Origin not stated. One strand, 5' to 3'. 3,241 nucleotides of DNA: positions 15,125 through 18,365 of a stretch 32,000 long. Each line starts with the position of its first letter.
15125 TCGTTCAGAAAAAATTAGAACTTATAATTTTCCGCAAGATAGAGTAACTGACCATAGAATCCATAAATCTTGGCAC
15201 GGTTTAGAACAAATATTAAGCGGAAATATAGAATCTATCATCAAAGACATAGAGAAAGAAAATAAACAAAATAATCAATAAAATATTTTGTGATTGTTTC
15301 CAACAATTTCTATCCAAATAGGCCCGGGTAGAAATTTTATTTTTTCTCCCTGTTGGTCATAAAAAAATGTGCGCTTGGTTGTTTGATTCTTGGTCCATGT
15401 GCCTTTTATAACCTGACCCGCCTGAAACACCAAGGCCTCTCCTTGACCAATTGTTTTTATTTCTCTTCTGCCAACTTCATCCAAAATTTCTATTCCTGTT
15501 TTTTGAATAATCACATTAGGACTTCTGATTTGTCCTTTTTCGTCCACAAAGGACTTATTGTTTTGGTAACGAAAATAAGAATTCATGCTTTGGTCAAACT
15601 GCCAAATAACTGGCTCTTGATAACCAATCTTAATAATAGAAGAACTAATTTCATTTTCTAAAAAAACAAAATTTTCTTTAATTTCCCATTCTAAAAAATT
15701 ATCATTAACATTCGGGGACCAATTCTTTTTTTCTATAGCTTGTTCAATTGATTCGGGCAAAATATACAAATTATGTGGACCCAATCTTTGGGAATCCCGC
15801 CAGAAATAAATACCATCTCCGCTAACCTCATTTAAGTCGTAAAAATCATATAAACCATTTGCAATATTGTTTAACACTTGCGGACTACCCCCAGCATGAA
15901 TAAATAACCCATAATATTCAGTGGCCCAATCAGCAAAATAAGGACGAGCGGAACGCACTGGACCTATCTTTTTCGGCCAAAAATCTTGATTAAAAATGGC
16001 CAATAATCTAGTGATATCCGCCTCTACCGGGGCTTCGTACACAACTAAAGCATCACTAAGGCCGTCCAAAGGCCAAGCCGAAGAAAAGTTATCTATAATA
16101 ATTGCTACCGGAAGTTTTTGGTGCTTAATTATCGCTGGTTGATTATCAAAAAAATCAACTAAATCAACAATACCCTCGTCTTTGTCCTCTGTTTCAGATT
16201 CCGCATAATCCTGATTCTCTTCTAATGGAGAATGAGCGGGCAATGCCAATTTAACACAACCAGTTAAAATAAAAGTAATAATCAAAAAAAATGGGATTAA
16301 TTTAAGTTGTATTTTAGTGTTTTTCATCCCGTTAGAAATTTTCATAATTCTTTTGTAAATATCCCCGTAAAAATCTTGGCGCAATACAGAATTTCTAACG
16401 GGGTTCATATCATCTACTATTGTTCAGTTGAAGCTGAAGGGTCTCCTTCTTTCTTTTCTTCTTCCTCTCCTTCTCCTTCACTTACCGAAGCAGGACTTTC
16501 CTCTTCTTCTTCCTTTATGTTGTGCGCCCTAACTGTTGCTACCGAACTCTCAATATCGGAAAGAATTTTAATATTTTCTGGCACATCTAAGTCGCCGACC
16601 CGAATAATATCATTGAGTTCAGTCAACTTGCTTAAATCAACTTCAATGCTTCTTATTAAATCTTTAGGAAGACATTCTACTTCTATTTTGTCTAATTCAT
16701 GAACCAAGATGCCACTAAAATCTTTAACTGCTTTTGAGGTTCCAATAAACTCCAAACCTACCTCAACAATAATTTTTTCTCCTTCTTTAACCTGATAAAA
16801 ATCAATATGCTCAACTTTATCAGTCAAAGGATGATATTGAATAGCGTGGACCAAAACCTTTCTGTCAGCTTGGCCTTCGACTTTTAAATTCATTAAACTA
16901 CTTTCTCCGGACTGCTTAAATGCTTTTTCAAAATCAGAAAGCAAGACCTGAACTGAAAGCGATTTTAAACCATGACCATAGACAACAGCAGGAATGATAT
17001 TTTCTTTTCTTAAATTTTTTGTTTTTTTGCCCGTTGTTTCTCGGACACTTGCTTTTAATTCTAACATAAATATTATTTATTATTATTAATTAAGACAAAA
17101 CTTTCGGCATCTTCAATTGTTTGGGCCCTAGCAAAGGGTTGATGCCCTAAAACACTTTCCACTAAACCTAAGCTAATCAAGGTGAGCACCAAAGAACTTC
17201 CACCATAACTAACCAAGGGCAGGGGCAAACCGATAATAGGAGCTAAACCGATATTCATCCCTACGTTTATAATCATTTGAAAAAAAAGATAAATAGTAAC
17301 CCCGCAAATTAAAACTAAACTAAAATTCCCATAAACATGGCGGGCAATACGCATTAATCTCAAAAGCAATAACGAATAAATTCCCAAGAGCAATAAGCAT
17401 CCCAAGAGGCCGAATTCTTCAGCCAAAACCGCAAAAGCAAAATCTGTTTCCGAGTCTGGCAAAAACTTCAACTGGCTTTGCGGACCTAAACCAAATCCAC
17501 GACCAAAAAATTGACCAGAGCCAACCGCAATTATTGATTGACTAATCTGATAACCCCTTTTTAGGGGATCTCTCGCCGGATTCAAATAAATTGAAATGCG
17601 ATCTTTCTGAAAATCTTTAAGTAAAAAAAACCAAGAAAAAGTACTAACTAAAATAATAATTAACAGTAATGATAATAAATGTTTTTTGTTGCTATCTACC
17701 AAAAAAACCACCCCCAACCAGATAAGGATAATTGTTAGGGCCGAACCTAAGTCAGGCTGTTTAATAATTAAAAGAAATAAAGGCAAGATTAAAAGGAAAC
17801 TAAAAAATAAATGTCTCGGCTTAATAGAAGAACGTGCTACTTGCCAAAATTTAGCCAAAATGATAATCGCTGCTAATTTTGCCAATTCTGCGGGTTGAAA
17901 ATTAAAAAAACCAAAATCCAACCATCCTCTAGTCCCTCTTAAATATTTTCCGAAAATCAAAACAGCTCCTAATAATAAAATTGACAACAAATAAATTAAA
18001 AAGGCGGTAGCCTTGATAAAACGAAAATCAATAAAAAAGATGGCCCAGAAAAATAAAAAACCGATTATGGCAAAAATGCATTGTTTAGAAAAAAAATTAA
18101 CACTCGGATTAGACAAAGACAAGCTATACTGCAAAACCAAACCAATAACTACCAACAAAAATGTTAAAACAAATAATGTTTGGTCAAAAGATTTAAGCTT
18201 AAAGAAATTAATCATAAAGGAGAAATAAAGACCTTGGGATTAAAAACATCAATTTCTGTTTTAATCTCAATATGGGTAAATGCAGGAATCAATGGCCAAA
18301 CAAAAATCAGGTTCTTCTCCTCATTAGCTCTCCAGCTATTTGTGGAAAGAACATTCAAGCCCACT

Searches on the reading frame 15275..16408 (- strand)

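Call 42: search_protein_families(library=pfam, proteins=[window:15275-16408:-])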
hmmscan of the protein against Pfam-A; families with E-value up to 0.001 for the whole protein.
window:15275-16408:- (377 aa): 2 families
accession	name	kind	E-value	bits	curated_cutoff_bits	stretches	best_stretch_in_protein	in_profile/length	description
PF11258.13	DUF3048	-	3.8e-39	134.6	25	1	96-230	12-147/148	Protein of unknown function (DUF3048) N-terminal domain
PF17479.7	DUF3048_C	-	2.4e-22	79.9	25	1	264-366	8-114/114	Protein of unknown function (DUF3048) C-terminal domain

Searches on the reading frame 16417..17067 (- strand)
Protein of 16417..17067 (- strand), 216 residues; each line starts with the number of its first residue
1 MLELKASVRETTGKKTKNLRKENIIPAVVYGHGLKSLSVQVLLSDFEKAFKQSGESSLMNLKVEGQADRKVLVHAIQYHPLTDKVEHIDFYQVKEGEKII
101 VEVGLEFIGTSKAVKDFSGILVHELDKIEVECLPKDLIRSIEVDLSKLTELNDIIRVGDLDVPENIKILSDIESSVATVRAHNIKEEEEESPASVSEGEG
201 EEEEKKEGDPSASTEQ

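Call 42: search_protein_families(library=pfam, proteins=[window:16417-17067:-])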
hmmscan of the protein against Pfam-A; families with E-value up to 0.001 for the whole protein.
window:16417-17067:- (216 aa): 2 families
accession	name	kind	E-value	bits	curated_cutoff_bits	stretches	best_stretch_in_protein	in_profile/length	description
PF01386.24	Ribosomal_L25p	-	3.1e-24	85.7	23.6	1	4-90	1-82/82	Ribosomal L25p family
PF14693.11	Ribosomal_TL5_C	-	8.9e-22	77.7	27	1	98-181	1-82/84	Ribosomal protein TL5, C-terminal domain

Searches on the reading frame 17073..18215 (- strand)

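Call 42: search_protein_families(library=pfam, proteins=[window:17073-18215:-])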
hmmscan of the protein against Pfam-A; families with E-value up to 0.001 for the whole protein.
window:17073-18215:- (380 aa): 1 family
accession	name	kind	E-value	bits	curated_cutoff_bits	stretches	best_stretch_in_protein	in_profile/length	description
PF01098.24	FTSW_RODA_SPOVE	-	3.7e-95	319.4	26.4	1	14-357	4-352/356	Cell cycle protein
